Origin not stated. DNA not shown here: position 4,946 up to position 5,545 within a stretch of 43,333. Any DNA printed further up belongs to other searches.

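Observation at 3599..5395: Early-promoter-driven ArdC-like, RadC/JAB-like and unknown 99-aa operon: candidate anti-defence island in a phage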

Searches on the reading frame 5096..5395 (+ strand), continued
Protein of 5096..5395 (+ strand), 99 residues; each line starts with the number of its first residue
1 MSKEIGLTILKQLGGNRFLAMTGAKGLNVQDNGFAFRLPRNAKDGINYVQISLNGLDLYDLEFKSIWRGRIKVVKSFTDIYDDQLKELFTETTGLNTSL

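Call 47: search_dna_similar(query=window:5096-5392:+, collection=phages, mode=protein, max_rows=30, max_evalue=0.001)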
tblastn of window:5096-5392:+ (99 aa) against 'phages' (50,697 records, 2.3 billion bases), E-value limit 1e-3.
Records with a match: 63; places in all: 63; records where one place covers at least 80% of the query: 54.
Best place of each record, by identity: <60% 63.
By first word of the organism name: Vibrio 20; Rhizobium 9; Pelagibacter 9; Agrobacterium 4; Sinorhizobium 4; Rhodobacter 3; Pseudomonas 2; Ralstonia 2; Tenacibaculum 2; Morganella 1; and 7 more.
By host as written in the record: Candidatus Pelagibacter ubique HTCC1062 9; - 6; Vibrio parahaemolyticus 5; Sinorhizobium meliloti 4; Rhodobacter capsulatus YW1 3; Agrobacterium tumefaciens C58 3; Vibrio sp. 3; Pseudomonas aeruginosa PAO1 2; and 25 more.
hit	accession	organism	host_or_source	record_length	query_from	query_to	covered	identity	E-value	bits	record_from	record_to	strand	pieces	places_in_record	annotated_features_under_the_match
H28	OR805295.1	Pseudomonas phage Paride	Pseudomonas aeruginosa PAO1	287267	5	99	96%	50.0%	1e-17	82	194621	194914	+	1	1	hypothetical protein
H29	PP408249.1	Pseudomonas phage vB_Pa-PAC2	Pseudomonas aeruginosa PAO1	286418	5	99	96%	49.0%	4e-17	80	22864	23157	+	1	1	hypothetical protein (x3)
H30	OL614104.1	Morganella phage Mecenats66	Morganella sp.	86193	2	99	99%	47.5%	1e-19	87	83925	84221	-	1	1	hypothetical protein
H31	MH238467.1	Pasteurella phage Pm86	Pasteurella multocida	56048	5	96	93%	50.5%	5e-17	80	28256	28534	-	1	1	hypothetical protein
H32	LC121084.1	Ralstonia phage RSP15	-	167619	4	99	97%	46.7%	6e-19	85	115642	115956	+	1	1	hypothetical protein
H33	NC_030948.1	Ralstonia phage RSP15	-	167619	4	99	97%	46.7%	6e-19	85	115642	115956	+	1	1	hypothetical protein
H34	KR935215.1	Rhodobacter phage RcSpartan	Rhodobacter capsulatus YW1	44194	1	99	100%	42.2%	2e-15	76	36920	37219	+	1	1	hypothetical protein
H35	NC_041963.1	Rhodobacter phage RcSpartan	Rhodobacter capsulatus YW1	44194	1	99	100%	42.2%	2e-15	76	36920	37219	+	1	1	hypothetical protein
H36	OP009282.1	Rhodobacter phage RcMotherGoose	Rhodobacter capsulatus YW1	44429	1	99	100%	42.2%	1e-14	73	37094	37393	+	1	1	hypothetical protein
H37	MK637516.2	Agrobacterium phage Milano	Agrobacterium tumefaciens C58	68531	4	99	97%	43.0%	6e-11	62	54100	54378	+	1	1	hypothetical protein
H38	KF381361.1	Sinorhizobium phage phiM12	Sinorhizobium meliloti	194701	8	99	93%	44.7%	7e-14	71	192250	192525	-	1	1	hypothetical protein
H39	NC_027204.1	Sinorhizobium phage phiM12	Sinorhizobium meliloti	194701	8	99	93%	44.7%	7e-14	71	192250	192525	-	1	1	hypothetical protein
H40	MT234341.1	Agrobacterium phage OLIVR4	Rhizogenic Agrobacterium biovar 1 ...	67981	4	99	97%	42.0%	4e-9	57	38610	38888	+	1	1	hypothetical protein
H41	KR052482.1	Sinorhizobium phage phiN3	Sinorhizobium meliloti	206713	8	97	91%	43.5%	3e-12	66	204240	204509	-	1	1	putative YahA protein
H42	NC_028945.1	Sinorhizobium phage phiN3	Sinorhizobium meliloti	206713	8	97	91%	43.5%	3e-12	66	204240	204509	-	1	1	putative YahA protein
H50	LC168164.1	Tenacibaculum phage pT24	Tenacibaculum sp.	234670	8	99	93%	40.0%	1e-9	59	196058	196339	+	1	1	hypothetical protein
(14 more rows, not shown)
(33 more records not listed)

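Call 51: search_dna_similar(query=window:5096-5392:+, collection=plasmids, mode=protein, max_rows=25, max_evalue=0.001, rows=spread)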
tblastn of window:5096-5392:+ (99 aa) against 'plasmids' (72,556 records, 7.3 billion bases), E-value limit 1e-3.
Records with a match: 894; places in all: 909; records where one place covers at least 80% of the query: 888.
Best place of each record, by identity: <60% 894.
By first word of the organism name: Escherichia 584; Salmonella 184; Shigella 37; Klebsiella 24; Hymenobacter 9; Citrobacter 7; Bacillus 7; Proteus 6; Vibrio 4; Photobacterium 4; and 22 more.
By predicted mobility (MOB-suite, as given by PLSDB): conjugative 747; non-mobilizable 76; mobilizable 71.
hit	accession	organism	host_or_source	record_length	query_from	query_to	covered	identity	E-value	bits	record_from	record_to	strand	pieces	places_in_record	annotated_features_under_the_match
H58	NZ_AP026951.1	Salmonella enterica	Anabas testudineus,gut content of ...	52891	1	99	100%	51.5%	2e-22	97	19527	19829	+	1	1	hypothetical protein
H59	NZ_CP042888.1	Escherichia coli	surface water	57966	2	99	99%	46.6%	2e-17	82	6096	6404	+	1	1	hypothetical protein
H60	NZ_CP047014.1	Escherichia coli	swine,whole organism,heart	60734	2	99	99%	46.6%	2e-17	82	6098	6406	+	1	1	hypothetical protein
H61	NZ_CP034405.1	Escherichia coli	Homosapiens,stool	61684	2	99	99%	46.6%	2e-17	82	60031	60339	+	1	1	hypothetical protein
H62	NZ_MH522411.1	Salmonella enterica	-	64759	2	99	99%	46.6%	2e-17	82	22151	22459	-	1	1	hypothetical protein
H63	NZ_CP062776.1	Escherichia coli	Bovine Faeces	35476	2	99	99%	46.6%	3e-17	82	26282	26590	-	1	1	hypothetical protein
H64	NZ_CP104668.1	Escherichia coli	Homo sapiens,urine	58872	2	99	99%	46.6%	3e-17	82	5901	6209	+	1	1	hypothetical protein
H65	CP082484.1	Salmonella enterica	animal-swine-market swine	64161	2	99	99%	46.6%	3e-17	82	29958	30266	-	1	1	hypothetical protein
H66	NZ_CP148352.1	Escherichia coli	Homo sapiens,single cell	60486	2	99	99%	46.6%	5e-16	78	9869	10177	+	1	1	hypothetical protein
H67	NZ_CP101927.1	Escherichia coli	whole organism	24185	2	99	99%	45.6%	1e-18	86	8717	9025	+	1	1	hypothetical protein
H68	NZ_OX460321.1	Escherichia coli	Derived from parental isolate EC0880B ...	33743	2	99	99%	45.6%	1e-18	86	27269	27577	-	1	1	hypothetical protein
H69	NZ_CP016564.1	Salmonella enterica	Homo sapiens,human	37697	2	99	99%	45.6%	1e-18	86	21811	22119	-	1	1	hypothetical protein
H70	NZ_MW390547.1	Escherichia coli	-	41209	2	99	99%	45.6%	1e-18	86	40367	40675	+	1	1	hypothetical protein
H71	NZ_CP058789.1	Shigella flexneri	Stanley WWTPs_4 WWTPs influent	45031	2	99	99%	45.6%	1e-18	86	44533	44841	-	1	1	hypothetical protein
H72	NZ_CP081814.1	Shigella flexneri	cell culture,sludge from the aeration ...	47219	2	99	99%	45.6%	1e-18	86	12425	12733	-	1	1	hypothetical protein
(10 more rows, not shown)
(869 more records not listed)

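Call 52: get_annotated_region(hit=H68, flank=7000)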
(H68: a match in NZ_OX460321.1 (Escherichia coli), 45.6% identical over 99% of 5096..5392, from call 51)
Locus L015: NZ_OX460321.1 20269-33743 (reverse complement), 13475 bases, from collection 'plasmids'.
description: Escherichia coli strain EC0880B isolate EC0880B_R3 plasmid 3, complete sequence
organism: Escherichia coli (NCBI taxid 562)
taxonomy: Bacteria; Pseudomonadota; Gammaproteobacteria; Enterobacterales; Enterobacteriaceae; Escherichia; Escherichia coli
host: -; source: Derived from parental isolate EC0880B in laboratory.; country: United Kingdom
typing (MOB-suite, as given by PLSDB): conjugative; replicon IncX1,IncX3; relaxase MOBP; mating-pair formation MPF_T
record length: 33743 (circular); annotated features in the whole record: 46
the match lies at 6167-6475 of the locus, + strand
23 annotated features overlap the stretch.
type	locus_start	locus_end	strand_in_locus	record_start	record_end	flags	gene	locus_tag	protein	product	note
CDS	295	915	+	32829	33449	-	-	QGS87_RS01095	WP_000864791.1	ParA family protein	-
CDS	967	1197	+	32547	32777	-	-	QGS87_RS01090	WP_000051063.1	plasmid partition protein ParG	-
CDS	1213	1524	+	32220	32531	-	-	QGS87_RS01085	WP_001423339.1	hypothetical protein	-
CDS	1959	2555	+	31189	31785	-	-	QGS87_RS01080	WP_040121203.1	YcxB family protein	-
CDS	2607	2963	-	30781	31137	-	ddp1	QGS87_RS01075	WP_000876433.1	DNA distortion polypeptide 3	-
CDS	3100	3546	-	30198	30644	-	-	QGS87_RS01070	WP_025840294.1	hypothetical protein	-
CDS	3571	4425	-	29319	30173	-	-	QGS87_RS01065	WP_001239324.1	replication initiation protein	GO:0006270 - DNA replication initiation [Evidence IEA]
CDS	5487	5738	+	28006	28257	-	-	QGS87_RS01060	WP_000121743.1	plasmid stabilization protein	-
CDS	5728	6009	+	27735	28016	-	-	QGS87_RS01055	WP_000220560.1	type II toxin-antitoxin system RelE/ParE family toxin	GO:0030541 - plasmid partitioning [Evidence IEA]; GO:0051290 - protein heterotetramerization [Evidence IEA]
CDS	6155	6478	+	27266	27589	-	-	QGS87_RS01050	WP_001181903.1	hypothetical protein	-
CDS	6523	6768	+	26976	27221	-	-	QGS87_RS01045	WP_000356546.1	hypothetical protein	-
CDS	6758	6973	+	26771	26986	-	-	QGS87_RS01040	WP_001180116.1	hypothetical protein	-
CDS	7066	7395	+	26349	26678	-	-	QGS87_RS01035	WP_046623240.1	hypothetical protein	-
CDS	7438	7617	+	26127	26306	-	-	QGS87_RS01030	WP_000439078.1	hypothetical protein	-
CDS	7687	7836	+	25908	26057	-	-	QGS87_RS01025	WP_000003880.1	hypothetical protein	-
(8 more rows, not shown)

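Call 53: get_annotated_region(hit=H59, flank=7000)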
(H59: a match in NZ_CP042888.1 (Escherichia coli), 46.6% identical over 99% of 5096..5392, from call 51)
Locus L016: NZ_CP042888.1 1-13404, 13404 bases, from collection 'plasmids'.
description: Escherichia coli O10:H32 strain NMBU-W12E19 plasmid pNMBU-W12E19_04, complete sequence
organism: Escherichia coli (NCBI taxid 2603836)
taxonomy: Bacteria; Pseudomonadota; Gammaproteobacteria; Enterobacterales; Enterobacteriaceae; Escherichia; Escherichia coli
host: -; source: surface water; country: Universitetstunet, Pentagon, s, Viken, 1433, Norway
typing (MOB-suite, as given by PLSDB): conjugative; replicon IncI2; relaxase MOBP; mating-pair formation MPF_T
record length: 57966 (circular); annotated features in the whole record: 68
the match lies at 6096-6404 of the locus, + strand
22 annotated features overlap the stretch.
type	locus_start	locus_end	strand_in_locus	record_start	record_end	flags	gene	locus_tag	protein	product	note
CDS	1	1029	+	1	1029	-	repA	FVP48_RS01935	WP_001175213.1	plasmid replication initiator RepA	-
CDS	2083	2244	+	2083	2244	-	-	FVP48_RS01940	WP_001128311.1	hypothetical protein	-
CDS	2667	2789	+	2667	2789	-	-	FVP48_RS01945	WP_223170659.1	type I toxin-antitoxin system Hok family toxin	-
CDS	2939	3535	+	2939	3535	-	-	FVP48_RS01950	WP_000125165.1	ProQ/FINO family protein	-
CDS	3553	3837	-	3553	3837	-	-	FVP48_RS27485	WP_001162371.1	hypothetical protein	-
CDS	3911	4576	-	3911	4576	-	-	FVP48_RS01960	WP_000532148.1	division plane positioning ATPase MipZ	-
CDS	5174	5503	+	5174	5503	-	-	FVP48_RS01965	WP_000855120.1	hypothetical protein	-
CDS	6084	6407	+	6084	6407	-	-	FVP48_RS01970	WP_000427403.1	hypothetical protein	-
CDS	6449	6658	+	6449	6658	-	-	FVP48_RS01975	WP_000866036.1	hypothetical protein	-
CDS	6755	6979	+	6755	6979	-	-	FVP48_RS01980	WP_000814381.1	hypothetical protein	-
CDS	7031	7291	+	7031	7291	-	-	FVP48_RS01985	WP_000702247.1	hypothetical protein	-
CDS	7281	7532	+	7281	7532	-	-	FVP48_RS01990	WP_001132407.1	antitoxin Xre-like helix-turn-helix domain-containing protein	-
CDS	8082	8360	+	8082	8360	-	-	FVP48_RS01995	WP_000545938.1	hypothetical protein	-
CDS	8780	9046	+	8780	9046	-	-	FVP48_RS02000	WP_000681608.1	type II toxin-antitoxin system HicB family antitoxin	-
CDS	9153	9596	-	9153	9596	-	-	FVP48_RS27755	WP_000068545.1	hypothetical protein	-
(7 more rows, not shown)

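Call 57: get_annotated_region(hit=H34, flank=5000)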
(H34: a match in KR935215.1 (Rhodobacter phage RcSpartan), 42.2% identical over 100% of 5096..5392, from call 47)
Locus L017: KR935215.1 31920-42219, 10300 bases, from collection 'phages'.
description: Rhodobacter phage RcSpartan, complete genome.
organism: Rhodobacter phage RcSpartan (NCBI taxid 1662331)
taxonomy: Viruses; Duplodnaviria; Heunggongvirae; Uroviricota; Caudoviricetes; Titanvirus; Titanvirus rcspartan
host: Rhodobacter capsulatus YW1; source: water; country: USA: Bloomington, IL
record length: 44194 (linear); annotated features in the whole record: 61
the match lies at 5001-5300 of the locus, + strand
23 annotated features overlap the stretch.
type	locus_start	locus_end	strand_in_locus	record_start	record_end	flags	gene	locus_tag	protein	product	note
CDS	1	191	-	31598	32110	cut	-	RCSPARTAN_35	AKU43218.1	hypothetical protein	-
CDS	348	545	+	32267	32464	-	-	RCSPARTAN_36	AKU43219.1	hypothetical protein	-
CDS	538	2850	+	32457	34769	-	-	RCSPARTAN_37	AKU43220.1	replicative primase/helicase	Replicative primase/helicase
CDS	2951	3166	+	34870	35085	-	-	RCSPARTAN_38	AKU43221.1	hypothetical protein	-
CDS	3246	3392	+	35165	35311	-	-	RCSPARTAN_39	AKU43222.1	hypothetical protein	-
CDS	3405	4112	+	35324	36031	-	-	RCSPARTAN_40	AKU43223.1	hypothetical protein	-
CDS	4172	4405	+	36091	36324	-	-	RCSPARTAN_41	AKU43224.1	hypothetical protein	-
CDS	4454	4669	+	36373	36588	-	-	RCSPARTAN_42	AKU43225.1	hypothetical protein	-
CDS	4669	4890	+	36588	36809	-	-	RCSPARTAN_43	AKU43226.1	hypothetical protein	-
CDS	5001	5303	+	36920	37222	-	-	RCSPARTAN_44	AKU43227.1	hypothetical protein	-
CDS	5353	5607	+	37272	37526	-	-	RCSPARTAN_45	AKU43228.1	hypothetical protein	-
CDS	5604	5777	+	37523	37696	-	-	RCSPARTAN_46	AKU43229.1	hypothetical protein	-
CDS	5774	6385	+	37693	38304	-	-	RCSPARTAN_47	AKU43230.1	HTH DNA binding protein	HTH DNA binding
CDS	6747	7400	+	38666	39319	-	-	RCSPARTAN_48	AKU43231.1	hypothetical protein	-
CDS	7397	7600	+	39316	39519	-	-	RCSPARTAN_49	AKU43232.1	hypothetical protein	-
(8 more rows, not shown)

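Call 58: get_annotated_region(hit=H31, flank=5000)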
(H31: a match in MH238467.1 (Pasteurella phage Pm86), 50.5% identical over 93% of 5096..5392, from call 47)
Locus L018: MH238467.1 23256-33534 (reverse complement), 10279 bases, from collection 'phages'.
description: Pasteurella phage Pm86, complete genome.
organism: Pasteurella phage Pm86 (NCBI taxid 2201742)
taxonomy: Viruses; Duplodnaviria; Heunggongvirae; Uroviricota; Caudoviricetes
host: Pasteurella multocida; source: -; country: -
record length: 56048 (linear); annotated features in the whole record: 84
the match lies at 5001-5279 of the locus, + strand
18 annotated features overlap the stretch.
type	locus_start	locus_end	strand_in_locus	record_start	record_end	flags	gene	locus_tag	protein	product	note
CDS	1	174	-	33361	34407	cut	-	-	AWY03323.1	head morphogenesis protein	ORF56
CDS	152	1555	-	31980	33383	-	-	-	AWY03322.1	hypothetical protein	ORF55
CDS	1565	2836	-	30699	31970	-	-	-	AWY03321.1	terminase large subunit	ORF54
CDS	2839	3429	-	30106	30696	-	-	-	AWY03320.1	hypothetical protein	ORF53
CDS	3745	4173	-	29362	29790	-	-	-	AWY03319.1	hypothetical protein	ORF52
CDS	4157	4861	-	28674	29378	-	-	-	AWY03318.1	phosphoadenosine phosphosulfate (PAPS) reductase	ORF51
CDS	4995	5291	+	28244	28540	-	-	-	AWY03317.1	hypothetical protein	ORF50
CDS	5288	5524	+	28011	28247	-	-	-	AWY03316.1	DNA-binding transcriptional regulator, AcrR family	ORF49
CDS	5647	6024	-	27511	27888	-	-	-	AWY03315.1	hypothetical protein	ORF48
CDS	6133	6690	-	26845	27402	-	-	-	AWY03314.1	hypothetical protein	ORF47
CDS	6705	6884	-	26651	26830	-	-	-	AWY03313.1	hypothetical protein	ORF46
CDS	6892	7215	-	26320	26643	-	-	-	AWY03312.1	hypothetical protein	ORF45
CDS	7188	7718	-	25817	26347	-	-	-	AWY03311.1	lysozyme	ORF44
CDS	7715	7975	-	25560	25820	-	-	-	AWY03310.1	holin protein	ORF43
tRNA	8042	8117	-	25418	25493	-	-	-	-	tRNA-Asn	-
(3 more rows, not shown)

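Call 59: get_annotated_region(hit=H50, flank=5000)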
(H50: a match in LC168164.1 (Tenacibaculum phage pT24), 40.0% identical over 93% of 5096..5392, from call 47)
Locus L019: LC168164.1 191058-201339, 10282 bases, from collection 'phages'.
description: Tenacibaculum phage pT24 DNA, complete genome.
organism: Tenacibaculum phage pT24 (NCBI taxid 1880590)
taxonomy: Viruses; Duplodnaviria; Heunggongvirae; Uroviricota; Caudoviricetes; Kungbxnavirus; Kungbxnavirus pT24
host: Tenacibaculum sp.; source: -; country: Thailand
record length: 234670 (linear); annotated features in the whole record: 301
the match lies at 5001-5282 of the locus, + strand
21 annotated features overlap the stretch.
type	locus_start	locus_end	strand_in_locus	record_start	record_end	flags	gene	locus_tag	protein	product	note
CDS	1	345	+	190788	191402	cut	-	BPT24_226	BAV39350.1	hypothetical protein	-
tRNA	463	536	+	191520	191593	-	-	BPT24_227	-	-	tRNA-Sup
tRNA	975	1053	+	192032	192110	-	-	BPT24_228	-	-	tRNA-Undet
tRNA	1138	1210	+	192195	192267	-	-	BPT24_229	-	tRNA-Pro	-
tRNA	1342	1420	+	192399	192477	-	-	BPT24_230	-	-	tRNA-Undet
CDS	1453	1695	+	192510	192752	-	-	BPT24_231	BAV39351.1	hypothetical protein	-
CDS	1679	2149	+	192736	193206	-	-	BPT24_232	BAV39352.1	hypothetical protein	-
CDS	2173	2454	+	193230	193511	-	-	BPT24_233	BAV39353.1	thioredoxin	-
CDS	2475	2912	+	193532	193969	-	-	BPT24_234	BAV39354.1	hypothetical protein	-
CDS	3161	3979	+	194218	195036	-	-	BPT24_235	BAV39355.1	hypothetical protein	-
CDS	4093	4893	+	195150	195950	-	-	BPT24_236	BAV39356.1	hypothetical protein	-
CDS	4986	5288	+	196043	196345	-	-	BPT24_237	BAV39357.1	hypothetical protein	-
CDS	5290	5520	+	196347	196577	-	-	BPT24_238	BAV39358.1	hypothetical protein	-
CDS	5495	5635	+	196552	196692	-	-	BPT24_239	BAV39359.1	hypothetical protein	-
CDS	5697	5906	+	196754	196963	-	-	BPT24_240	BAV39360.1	hypothetical protein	-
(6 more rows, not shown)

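Call 60: search_protein_families(library=ncbifam, proteins=[window:5096-5395:+], max_evalue=0.01)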
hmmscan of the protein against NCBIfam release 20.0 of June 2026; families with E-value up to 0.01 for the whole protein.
window:5096-5395:+ (99 aa): 0 families

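Call 77: search_dna_similar(query=window:5096-5392:+, collection=plasmids, mode=protein, max_rows=60, max_evalue=0.001, rows=best)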
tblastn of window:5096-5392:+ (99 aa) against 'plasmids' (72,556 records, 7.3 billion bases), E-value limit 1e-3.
Records with a match: 894; places in all: 909; records where one place covers at least 80% of the query: 888.
Best place of each record, by identity: <60% 894.
By first word of the organism name: Escherichia 584; Salmonella 184; Shigella 37; Klebsiella 24; Hymenobacter 9; Citrobacter 7; Bacillus 7; Proteus 6; Vibrio 4; Photobacterium 4; and 22 more.
By predicted mobility (MOB-suite, as given by PLSDB): conjugative 747; non-mobilizable 76; mobilizable 71.
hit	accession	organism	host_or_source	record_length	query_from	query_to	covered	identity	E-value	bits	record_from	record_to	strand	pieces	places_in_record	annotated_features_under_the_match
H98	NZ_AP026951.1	Salmonella enterica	Anabas testudineus,gut content of ...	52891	1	99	100%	51.5%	2e-22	97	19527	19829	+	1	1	hypothetical protein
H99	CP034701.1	Salmonella enterica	Meat retail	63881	1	99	100%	51.5%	2e-22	97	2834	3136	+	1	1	hypothetical protein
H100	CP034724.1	Salmonella enterica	Bos taurus,Farm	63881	1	99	100%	51.5%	2e-22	97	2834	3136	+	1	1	hypothetical protein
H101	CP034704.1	Salmonella enterica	Meat retail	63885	1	99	100%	51.5%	2e-22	97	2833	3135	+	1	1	hypothetical protein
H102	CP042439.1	Salmonella enterica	food,kratom powder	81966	1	99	100%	51.5%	2e-22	97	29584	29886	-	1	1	hypothetical protein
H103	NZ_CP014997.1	Salmonella enterica subsp. enterica serovar Weltevreden ...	food,tuna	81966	1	99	100%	51.5%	2e-22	97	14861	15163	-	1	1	hypothetical protein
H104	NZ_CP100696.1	Salmonella enterica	Homo sapiens,stool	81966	1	99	100%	51.5%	2e-22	97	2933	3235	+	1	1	hypothetical protein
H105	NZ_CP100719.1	Salmonella enterica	Homo sapiens,stool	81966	1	99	100%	51.5%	2e-22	97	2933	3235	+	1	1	hypothetical protein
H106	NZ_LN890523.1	Salmonella enterica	Homo sapiens,Human Stool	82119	1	99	100%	51.5%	2e-22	97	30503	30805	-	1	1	hypothetical protein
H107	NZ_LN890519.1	Salmonella enterica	Homo sapiens,Human Stool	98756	1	99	100%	51.5%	2e-22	97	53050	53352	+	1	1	hypothetical protein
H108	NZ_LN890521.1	Salmonella enterica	Homo sapiens,Human Stool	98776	1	99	100%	51.5%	2e-22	97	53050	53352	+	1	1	hypothetical protein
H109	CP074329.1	Salmonella enterica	environmental,sediment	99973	1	99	100%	51.5%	2e-22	97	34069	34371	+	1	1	hypothetical protein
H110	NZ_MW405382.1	Salmonella enterica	-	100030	1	99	100%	51.5%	2e-22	97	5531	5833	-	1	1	hypothetical protein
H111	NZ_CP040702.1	Salmonella enterica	environmental,river water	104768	1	99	100%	51.5%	2e-22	97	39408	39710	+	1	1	hypothetical protein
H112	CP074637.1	Salmonella enterica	environmental,water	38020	1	99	100%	51.5%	9e-22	95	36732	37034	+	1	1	hypothetical protein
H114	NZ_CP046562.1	Pantoea stewartii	Zea mays var. Rugosa (Sweet corn),whole ...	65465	1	99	100%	51.5%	2e-21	94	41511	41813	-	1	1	hypothetical protein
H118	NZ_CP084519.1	Edwardsiella tarda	Ictalurus punctatus,Whole organism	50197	2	97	97%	52.0%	2e-20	91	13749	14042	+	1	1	hypothetical protein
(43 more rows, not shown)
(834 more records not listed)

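Call 78: get_annotated_region(hit=H118, flank=7000)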
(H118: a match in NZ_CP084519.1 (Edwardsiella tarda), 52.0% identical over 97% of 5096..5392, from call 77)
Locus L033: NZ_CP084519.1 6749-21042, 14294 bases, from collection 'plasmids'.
description: Edwardsiella tarda strain RE-04 plasmid pET-RE-04-2, complete sequence
organism: Edwardsiella tarda (NCBI taxid 636)
taxonomy: Bacteria; Pseudomonadota; Gammaproteobacteria; Enterobacterales; Hafniaceae; Edwardsiella; Edwardsiella tarda
host: -; source: Ictalurus punctatus,Whole organism; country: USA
typing (MOB-suite, as given by PLSDB): non-mobilizable; mating-pair formation MPF_T
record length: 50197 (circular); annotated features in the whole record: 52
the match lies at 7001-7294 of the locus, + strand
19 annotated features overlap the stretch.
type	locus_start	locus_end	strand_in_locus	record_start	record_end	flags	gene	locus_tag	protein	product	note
CDS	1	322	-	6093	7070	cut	-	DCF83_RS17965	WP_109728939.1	type IV secretion system protein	-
CDS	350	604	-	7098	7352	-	-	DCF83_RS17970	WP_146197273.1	hypothetical protein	-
CDS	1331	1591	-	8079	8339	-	-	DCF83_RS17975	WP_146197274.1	hypothetical protein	-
CDS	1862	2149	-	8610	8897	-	-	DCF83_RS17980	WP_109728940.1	hypothetical protein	-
CDS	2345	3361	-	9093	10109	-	-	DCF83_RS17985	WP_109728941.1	replication initiation protein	GO:0006270 - DNA replication initiation [Evidence IEA]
CDS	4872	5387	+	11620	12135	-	-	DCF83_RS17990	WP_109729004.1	J domain-containing protein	GO:0006457 - protein folding [Evidence IEA]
CDS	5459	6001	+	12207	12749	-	-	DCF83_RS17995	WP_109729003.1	hypothetical protein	-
CDS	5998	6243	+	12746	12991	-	-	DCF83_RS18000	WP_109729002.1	hypothetical protein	-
CDS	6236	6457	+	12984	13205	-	-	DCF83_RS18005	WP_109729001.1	helix-turn-helix domain-containing protein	-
CDS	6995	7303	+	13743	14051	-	-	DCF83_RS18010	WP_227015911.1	hypothetical protein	-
CDS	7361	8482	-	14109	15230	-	-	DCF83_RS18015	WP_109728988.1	RNA-guided endonuclease TnpB family protein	-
CDS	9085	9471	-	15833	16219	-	-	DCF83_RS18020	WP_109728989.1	type II toxin-antitoxin system death-on-curing family toxin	-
CDS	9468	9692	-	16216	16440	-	-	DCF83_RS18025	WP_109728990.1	type II toxin-antitoxin system Phd/YefM family antitoxin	-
CDS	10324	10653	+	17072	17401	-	-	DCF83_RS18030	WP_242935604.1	hypothetical protein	-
CDS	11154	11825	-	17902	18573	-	-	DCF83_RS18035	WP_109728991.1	hypothetical protein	-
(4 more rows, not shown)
